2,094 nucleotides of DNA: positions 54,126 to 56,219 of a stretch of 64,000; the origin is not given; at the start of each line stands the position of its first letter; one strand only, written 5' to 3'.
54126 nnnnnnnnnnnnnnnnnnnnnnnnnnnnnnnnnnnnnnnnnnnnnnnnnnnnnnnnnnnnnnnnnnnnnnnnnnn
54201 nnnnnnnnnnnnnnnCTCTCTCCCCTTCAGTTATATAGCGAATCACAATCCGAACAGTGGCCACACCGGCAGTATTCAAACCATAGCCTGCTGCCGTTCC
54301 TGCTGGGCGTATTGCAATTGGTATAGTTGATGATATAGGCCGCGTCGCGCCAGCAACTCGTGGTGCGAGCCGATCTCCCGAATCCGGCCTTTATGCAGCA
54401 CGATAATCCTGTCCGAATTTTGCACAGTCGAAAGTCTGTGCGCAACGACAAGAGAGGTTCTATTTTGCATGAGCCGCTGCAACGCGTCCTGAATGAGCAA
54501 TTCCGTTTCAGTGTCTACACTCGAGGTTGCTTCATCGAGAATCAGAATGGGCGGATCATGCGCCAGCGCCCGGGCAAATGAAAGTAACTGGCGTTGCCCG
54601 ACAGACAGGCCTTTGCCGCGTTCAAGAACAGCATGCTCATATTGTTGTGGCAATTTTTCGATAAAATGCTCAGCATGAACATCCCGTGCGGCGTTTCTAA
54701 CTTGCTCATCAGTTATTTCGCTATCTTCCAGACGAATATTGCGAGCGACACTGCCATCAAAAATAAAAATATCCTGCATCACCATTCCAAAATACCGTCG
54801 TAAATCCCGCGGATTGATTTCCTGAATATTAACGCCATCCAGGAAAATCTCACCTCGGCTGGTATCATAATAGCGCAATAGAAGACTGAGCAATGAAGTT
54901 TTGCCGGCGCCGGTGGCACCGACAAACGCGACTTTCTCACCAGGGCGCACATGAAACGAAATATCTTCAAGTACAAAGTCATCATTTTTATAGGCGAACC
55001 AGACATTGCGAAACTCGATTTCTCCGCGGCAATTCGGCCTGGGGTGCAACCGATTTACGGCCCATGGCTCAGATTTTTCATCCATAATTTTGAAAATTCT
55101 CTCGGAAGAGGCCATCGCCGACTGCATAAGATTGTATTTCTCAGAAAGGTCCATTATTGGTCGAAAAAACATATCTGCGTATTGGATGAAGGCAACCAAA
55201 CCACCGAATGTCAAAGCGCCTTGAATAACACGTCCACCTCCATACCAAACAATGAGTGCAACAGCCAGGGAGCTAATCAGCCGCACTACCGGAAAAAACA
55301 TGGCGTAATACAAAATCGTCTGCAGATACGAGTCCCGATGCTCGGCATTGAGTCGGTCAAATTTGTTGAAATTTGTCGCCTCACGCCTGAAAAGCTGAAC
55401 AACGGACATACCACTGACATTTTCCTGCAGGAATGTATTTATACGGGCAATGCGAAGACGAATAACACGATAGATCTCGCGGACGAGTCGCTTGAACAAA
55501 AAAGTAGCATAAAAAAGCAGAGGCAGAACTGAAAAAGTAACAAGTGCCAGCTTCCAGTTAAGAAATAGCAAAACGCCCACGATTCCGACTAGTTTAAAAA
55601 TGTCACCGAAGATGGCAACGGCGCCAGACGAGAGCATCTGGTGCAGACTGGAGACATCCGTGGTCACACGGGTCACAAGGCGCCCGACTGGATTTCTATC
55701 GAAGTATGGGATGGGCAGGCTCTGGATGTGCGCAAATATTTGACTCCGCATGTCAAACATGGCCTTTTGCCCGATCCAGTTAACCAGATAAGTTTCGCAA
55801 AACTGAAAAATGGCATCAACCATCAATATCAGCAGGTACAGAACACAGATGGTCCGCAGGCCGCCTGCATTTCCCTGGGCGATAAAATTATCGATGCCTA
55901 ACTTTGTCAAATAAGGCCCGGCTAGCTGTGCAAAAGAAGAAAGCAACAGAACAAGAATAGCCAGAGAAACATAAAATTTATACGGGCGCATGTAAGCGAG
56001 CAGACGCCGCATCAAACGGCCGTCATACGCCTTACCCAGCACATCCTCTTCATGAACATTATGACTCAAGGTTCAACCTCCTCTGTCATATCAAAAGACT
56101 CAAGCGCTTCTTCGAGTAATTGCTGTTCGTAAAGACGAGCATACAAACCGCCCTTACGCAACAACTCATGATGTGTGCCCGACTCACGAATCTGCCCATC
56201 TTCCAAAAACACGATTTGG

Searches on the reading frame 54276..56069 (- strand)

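Call 43: search_protein_families(library=pfam, max_evalue=0.001, proteins=[window:54276-56069:-])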
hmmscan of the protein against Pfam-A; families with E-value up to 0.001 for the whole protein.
window:54276-56069:- (597 aa): 5 families
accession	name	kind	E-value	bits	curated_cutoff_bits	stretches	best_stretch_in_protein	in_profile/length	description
PF00664.28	ABC_membrane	-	2e-59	202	28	1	36-304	3-273/274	ABC transporter transmembrane region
PF00005.33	ABC_tran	-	1.5e-29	103.7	25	1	367-516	1-137/137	ABC transporter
PF02463.25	SMC_N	-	0.00018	21.4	40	0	487-559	136-212/220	RecF/RecN/SMC N terminal domain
PF13191.12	AAA_16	-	0.00021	22.3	32.6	1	383-541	30-165/167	AAA ATPase domain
PF06414.18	Zeta_toxin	-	0.00082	19.3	22.3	0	383-420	22-59/199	Zeta toxin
